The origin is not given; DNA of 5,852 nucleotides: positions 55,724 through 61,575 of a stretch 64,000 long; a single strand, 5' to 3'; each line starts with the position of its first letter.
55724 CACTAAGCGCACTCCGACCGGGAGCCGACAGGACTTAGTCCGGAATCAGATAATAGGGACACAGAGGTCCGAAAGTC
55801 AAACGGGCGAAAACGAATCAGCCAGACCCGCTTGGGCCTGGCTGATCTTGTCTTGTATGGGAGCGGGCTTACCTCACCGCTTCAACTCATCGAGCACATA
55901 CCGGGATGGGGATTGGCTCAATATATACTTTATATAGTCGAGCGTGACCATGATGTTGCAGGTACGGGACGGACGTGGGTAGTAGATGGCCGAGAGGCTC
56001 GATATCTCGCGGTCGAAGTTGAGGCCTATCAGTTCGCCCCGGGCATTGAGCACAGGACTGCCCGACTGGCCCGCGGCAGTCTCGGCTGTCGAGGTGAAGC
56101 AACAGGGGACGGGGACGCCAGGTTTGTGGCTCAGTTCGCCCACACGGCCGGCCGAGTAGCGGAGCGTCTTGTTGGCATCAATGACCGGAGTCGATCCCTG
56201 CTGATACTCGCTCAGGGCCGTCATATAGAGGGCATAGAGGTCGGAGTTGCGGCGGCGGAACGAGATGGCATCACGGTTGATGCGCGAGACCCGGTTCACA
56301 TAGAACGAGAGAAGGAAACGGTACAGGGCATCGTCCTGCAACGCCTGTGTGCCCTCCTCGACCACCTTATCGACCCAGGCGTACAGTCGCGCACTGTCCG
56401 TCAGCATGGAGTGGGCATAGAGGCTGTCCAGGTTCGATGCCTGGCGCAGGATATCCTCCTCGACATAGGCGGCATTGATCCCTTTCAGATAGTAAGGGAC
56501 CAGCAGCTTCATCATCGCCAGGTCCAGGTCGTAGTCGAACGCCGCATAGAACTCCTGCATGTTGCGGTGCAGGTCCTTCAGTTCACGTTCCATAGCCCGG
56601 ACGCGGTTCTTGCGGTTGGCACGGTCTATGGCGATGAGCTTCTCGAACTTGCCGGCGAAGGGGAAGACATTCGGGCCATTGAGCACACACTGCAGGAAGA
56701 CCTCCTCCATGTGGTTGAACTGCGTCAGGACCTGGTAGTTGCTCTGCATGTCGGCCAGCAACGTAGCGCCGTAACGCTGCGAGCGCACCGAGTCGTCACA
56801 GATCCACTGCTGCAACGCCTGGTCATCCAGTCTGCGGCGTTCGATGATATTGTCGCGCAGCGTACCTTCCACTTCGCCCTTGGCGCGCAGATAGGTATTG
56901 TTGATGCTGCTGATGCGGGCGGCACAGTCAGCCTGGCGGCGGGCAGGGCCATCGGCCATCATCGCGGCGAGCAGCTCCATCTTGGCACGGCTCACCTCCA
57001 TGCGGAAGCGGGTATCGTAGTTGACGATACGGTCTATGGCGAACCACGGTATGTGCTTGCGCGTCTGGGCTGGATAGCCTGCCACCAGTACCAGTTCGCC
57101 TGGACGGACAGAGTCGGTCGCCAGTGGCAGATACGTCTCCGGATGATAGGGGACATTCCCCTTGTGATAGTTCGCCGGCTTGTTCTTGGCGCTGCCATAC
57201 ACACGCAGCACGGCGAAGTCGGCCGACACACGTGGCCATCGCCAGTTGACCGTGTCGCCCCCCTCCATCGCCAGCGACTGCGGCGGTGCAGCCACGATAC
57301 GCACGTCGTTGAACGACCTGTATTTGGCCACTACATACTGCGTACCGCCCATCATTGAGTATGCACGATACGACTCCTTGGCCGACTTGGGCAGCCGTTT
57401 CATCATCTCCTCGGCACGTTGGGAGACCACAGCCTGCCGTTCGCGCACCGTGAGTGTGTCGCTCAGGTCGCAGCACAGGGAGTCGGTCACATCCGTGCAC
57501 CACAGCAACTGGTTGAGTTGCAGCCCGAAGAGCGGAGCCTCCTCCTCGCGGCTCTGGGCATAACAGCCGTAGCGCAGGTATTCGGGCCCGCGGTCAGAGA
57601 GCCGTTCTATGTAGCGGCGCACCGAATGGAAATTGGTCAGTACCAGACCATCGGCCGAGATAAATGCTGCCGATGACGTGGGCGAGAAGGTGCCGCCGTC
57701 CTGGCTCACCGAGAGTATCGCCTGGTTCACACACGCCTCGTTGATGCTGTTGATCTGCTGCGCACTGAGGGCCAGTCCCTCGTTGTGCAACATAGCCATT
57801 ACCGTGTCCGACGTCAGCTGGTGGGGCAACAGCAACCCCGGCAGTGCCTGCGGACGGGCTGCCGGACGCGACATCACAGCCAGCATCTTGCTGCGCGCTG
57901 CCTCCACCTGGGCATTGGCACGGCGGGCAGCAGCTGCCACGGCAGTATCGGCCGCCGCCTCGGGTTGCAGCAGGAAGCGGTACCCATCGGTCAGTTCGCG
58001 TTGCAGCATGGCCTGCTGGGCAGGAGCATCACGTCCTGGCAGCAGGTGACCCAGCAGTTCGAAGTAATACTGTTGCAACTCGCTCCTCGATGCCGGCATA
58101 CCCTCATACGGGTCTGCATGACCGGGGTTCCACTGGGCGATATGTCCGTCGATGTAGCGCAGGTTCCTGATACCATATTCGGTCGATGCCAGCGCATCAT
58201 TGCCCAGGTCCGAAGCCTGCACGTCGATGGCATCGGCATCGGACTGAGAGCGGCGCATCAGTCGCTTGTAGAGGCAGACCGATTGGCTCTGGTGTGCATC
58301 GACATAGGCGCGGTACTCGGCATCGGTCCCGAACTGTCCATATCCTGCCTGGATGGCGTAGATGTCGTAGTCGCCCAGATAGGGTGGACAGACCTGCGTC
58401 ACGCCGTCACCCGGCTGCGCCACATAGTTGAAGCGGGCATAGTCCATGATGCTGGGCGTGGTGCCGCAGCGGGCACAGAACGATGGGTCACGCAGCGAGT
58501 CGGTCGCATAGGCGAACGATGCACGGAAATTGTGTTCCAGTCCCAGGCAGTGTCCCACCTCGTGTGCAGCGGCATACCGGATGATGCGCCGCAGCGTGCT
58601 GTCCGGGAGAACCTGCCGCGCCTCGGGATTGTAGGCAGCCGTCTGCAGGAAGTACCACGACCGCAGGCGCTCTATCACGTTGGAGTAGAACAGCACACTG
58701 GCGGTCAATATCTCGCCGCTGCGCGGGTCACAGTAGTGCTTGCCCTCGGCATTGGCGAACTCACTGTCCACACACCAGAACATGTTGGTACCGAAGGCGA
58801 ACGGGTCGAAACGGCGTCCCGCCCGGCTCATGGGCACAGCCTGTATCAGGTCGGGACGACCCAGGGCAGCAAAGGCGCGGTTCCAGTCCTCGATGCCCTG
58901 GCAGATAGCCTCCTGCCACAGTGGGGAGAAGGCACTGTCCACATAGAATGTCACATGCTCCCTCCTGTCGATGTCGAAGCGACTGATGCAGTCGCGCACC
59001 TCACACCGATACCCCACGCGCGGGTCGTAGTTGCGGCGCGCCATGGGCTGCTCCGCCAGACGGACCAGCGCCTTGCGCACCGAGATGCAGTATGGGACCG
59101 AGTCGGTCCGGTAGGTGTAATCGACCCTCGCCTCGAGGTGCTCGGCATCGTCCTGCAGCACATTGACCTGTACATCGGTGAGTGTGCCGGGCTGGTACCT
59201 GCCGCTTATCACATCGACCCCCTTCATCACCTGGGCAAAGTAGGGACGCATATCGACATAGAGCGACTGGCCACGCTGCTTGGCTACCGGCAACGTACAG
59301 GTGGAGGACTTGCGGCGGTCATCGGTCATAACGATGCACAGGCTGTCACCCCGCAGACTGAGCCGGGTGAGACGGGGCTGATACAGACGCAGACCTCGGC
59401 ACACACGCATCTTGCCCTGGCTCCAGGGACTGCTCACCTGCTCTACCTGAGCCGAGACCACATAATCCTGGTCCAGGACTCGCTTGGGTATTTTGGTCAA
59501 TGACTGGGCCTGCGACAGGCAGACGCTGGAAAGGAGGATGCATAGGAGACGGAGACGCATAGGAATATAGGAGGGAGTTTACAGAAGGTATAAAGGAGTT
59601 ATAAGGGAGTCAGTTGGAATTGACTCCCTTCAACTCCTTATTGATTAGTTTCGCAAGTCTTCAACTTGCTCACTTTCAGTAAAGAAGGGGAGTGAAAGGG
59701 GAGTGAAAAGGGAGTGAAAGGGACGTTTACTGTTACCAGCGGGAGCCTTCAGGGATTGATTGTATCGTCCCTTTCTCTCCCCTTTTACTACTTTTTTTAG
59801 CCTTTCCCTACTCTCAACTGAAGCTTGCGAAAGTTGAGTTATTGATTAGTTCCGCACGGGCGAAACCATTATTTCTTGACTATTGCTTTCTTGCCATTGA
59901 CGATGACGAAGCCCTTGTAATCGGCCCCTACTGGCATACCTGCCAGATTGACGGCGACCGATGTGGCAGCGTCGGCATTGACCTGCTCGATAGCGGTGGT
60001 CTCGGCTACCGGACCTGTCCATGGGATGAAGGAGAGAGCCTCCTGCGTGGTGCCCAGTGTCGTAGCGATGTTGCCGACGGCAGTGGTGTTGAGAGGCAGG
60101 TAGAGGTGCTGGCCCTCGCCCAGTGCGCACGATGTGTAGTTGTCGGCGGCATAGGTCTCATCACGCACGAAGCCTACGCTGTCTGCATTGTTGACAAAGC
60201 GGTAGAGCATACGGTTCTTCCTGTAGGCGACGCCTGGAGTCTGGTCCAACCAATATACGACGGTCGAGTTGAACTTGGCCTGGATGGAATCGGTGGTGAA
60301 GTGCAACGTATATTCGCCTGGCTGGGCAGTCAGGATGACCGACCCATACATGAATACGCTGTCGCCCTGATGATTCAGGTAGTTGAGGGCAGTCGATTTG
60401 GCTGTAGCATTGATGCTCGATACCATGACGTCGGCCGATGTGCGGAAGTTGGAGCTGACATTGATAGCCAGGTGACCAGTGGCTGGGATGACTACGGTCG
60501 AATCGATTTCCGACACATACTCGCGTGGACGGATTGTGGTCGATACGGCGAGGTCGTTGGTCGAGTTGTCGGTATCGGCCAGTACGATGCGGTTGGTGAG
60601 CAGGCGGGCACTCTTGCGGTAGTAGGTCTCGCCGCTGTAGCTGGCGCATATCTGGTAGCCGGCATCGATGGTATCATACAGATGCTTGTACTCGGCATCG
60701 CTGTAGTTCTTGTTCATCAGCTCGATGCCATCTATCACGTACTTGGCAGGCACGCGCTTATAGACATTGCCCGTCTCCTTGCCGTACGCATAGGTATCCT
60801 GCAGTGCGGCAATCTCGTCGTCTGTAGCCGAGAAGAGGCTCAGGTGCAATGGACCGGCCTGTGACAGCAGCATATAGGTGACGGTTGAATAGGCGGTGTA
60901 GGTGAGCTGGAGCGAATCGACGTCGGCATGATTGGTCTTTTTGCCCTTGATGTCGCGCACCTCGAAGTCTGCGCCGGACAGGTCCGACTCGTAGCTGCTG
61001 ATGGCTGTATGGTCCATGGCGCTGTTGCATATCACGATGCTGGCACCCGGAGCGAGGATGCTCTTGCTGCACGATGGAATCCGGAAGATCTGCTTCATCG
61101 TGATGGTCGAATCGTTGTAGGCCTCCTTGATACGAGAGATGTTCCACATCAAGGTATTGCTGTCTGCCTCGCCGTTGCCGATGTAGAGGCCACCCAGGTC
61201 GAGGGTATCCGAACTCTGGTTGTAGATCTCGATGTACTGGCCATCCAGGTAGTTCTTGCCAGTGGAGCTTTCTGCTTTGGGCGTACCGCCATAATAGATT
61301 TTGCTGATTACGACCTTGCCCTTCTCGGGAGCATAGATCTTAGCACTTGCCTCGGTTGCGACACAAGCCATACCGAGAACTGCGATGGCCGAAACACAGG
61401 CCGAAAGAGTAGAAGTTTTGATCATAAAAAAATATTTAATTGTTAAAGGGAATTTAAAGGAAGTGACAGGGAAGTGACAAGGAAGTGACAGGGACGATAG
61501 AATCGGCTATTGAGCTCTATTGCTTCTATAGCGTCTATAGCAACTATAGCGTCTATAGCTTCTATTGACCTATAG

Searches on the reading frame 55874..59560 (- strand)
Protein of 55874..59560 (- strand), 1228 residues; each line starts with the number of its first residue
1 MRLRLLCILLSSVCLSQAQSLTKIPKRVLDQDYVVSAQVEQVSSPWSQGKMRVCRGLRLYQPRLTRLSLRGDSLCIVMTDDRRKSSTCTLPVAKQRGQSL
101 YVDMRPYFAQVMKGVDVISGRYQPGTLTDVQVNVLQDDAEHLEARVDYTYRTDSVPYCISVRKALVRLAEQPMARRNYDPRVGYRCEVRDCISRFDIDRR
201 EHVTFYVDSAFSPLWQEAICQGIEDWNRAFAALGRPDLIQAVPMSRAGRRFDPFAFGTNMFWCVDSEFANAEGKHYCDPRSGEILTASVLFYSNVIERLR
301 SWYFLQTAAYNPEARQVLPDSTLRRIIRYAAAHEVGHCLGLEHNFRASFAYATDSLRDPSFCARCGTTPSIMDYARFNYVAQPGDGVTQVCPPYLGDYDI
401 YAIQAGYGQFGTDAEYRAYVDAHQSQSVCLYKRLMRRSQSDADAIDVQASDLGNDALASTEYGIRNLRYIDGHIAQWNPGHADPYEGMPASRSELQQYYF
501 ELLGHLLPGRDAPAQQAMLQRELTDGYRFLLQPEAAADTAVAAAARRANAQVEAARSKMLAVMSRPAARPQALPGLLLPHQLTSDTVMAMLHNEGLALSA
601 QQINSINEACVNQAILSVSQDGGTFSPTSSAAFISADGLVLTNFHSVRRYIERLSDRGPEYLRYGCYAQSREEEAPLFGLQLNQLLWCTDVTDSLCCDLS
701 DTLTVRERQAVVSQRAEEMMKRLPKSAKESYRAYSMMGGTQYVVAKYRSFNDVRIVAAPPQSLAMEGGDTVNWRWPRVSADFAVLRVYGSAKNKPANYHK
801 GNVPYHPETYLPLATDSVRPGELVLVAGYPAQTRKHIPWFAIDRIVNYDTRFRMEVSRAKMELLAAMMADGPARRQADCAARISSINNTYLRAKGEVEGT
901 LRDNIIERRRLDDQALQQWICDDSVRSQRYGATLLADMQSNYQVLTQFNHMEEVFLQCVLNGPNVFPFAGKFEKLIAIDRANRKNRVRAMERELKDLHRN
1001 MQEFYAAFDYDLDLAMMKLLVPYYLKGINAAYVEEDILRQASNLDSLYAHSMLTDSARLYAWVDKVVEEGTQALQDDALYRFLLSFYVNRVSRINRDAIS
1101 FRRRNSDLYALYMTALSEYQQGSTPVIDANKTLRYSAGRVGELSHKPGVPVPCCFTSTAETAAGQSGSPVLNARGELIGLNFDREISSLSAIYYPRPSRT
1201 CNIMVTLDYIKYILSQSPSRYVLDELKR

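Call 74: search_protein_families(library=pfam, proteins=[window:55874-59560:-], max_evalue=0.00001)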
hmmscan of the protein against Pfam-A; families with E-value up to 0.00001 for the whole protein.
window:55874-59560:- (1228 aa): 3 families
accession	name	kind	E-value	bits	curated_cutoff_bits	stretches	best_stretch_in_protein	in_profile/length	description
PF10459.15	Peptidase_S46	-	9.9e-115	385.2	22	2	575-1146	4-570/698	Peptidase S46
PF16313.11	DUF4953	-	9.8e-51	173.3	24.2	1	317-506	3-199/316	Met-zincin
PF13365.12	Trypsin_2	-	7.3e-11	43.4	27.6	0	1134-1180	97-144/144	Trypsin-like peptidase domain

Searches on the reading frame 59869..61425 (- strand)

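Call 18: search_protein_families(library=pfam, proteins=[window:59869-61425:-])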
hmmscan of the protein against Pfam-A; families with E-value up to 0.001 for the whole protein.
window:59869-61425:- (518 aa): 2 families
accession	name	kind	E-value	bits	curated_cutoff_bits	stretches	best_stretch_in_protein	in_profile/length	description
PF16215.11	DUF4876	-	3.4e-21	76.6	27.9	1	125-295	1-182/186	Protein of unknown function (DUF4876)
PF00932.25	LTD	-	2.9e-08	34.5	34.3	1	33-147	3-74/109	Lamin Tail Domain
